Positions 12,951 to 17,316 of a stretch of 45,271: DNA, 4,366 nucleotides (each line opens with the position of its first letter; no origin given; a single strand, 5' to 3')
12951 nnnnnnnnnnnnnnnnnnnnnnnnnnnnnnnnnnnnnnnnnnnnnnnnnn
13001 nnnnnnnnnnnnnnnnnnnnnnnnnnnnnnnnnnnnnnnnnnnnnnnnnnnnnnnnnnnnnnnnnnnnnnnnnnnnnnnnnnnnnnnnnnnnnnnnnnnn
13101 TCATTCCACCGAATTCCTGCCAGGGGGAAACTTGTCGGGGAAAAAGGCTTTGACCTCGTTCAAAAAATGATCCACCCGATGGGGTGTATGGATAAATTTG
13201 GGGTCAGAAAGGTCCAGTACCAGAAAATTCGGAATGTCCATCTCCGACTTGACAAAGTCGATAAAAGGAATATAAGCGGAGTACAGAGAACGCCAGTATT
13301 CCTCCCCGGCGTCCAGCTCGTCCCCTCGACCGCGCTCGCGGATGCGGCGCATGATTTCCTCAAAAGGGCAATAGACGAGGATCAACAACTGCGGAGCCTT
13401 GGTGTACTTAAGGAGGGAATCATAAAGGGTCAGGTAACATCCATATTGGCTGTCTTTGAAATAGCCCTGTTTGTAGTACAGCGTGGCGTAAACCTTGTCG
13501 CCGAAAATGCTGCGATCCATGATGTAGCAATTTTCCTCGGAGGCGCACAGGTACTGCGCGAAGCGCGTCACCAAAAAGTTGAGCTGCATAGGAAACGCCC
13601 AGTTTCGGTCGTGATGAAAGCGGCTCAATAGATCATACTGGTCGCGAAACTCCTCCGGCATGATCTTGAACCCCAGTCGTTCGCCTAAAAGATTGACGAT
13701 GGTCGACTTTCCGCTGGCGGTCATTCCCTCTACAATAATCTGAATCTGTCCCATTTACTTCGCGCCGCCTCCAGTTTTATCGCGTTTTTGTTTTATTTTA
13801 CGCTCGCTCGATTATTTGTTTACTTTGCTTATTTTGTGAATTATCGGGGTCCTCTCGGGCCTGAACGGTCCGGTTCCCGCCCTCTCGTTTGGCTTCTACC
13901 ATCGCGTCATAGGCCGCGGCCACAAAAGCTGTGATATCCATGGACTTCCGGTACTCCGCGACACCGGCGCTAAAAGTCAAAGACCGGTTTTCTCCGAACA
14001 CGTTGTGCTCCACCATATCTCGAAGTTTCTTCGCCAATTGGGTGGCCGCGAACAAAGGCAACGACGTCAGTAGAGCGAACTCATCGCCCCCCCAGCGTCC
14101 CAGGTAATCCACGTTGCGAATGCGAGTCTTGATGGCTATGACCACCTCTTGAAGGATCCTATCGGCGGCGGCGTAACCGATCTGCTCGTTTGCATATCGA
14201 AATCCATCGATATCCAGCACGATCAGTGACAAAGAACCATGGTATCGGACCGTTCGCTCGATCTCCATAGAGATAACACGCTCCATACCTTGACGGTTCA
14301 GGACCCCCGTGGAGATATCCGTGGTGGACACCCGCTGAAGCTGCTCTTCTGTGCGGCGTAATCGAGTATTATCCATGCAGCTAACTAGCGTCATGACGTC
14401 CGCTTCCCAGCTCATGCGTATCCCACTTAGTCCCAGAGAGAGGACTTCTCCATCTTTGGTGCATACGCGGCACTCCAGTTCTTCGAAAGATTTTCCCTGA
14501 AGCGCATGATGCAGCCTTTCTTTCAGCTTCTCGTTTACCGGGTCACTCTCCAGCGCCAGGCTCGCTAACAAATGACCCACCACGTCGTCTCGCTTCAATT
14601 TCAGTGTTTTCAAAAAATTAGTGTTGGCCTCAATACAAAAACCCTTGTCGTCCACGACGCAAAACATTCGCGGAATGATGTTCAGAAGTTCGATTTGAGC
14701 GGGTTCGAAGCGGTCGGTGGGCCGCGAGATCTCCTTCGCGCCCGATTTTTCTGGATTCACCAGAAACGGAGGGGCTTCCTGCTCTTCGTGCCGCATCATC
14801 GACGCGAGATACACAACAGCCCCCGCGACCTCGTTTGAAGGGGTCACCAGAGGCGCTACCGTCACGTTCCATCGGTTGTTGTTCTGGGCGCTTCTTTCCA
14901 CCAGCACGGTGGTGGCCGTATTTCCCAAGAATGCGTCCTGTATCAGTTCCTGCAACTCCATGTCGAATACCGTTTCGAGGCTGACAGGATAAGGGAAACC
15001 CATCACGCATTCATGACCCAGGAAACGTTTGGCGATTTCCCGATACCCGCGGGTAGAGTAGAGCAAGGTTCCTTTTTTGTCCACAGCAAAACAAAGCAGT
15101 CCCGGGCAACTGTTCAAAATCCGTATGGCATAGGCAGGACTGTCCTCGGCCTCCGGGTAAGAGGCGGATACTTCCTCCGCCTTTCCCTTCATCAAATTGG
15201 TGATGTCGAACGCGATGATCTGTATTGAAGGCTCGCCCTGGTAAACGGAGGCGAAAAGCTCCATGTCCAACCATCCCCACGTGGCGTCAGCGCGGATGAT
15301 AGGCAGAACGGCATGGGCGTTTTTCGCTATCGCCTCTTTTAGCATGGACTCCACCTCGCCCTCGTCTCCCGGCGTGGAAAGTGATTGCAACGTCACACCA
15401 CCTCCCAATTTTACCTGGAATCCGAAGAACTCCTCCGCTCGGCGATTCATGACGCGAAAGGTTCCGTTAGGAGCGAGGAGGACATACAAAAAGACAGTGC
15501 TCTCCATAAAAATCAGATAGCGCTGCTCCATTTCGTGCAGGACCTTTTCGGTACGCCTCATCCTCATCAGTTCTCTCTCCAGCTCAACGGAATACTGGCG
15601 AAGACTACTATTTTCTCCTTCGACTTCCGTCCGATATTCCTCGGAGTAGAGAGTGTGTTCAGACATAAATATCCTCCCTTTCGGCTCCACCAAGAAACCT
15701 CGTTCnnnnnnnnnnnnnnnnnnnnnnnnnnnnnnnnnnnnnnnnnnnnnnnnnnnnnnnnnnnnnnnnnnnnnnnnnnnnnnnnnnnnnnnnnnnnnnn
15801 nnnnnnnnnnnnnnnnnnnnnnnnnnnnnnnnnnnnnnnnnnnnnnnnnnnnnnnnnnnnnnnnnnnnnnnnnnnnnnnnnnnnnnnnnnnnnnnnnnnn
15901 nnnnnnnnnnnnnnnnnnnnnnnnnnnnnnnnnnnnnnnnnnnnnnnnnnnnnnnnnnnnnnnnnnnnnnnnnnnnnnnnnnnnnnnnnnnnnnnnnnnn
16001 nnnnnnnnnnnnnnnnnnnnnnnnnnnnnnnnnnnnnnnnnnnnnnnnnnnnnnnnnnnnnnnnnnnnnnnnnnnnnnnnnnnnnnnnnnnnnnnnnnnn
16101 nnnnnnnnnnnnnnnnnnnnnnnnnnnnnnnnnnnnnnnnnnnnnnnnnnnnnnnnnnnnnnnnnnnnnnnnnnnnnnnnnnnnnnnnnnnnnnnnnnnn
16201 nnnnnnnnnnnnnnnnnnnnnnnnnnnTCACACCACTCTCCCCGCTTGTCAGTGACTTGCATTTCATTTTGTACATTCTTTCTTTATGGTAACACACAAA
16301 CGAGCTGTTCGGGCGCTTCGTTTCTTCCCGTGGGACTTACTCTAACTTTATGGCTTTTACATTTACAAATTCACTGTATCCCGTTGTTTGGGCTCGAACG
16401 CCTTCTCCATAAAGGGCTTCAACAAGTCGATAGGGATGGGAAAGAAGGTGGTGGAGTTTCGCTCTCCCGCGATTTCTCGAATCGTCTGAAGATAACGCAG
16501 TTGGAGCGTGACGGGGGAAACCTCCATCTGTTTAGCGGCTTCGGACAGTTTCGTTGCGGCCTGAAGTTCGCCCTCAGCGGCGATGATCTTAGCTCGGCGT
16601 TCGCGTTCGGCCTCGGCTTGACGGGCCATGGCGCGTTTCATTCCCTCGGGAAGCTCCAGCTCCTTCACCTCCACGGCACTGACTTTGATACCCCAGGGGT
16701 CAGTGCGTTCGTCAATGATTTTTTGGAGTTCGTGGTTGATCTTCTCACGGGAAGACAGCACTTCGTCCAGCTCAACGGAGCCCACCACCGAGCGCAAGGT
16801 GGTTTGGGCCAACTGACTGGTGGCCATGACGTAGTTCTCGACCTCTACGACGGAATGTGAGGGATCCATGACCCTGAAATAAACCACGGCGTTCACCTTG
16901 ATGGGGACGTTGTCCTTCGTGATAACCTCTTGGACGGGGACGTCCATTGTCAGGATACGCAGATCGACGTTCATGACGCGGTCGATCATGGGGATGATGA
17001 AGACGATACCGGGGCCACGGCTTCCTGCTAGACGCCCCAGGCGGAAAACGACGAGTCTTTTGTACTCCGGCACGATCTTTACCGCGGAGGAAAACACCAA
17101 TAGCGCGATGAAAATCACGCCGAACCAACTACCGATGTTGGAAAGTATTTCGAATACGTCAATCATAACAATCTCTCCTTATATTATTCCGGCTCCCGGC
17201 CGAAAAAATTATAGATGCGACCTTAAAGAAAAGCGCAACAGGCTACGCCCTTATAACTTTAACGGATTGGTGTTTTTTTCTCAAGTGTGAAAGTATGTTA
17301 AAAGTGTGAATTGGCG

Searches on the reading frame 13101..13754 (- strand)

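Call 28: search_protein_families(library=pfam, proteins=[window:13101-13754:-], max_evalue=0.00001)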
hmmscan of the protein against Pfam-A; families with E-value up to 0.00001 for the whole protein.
window:13101-13754:- (217 aa): 3 families
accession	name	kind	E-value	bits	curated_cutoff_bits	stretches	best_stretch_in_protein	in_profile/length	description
PF01712.25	dNK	-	7.6e-38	130.7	27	1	6-204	1-201/203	Deoxynucleoside kinase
PF13521.12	AAA_28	-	3.2e-08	34.4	27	1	6-98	2-97/164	AAA domain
PF13238.12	AAA_18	-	1.3e-07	32.5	29.4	1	6-146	1-116/128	AAA domain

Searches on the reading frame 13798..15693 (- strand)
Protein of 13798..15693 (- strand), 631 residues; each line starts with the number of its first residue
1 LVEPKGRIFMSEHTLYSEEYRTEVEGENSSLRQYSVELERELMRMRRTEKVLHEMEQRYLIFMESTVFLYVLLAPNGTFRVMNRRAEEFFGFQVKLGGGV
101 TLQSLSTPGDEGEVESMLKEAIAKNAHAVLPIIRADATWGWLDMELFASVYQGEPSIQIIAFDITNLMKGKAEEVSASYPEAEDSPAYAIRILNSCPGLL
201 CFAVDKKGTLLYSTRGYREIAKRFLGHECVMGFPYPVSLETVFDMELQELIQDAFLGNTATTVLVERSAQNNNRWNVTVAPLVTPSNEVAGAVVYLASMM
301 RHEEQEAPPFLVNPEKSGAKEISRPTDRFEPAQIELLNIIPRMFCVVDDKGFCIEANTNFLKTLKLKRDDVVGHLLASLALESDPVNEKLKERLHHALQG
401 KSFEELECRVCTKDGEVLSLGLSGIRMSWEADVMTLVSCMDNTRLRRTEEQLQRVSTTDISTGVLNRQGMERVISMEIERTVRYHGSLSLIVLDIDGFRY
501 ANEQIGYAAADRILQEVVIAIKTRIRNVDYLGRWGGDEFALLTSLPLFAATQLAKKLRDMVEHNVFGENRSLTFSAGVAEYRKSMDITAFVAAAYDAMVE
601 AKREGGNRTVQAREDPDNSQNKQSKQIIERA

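Call 28: search_protein_families(library=pfam, proteins=[window:13798-15693:-], max_evalue=0.00001)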
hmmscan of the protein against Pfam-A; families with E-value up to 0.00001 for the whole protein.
window:13798-15693:- (631 aa): 4 families
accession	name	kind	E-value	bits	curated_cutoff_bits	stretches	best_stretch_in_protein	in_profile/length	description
PF00990.26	GGDEF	-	1.7e-26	93.3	23.8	1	457-608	2-161/161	Diguanylate cyclase, GGDEF domain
PF08448.16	PAS_4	-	7.3e-14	52.4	23.1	0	340-418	4-81/110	PAS fold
PF00989.32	PAS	-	5.8e-11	42.8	22.6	1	337-439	7-108/113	PAS fold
PF13426.13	PAS_9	-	2.6e-09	37.7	27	1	342-443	2-102/103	PAS domain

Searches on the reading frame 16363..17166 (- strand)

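Call 28: search_protein_families(library=pfam, proteins=[window:16363-17166:-], max_evalue=0.00001)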
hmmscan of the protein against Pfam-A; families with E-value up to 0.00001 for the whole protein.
window:16363-17166:- (267 aa): 1 family
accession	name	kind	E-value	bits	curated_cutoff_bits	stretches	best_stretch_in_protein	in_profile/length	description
PF01145.31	Band_7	-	4.7e-41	141.2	23.6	1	30-200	1-175/176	SPFH domain / Band 7 family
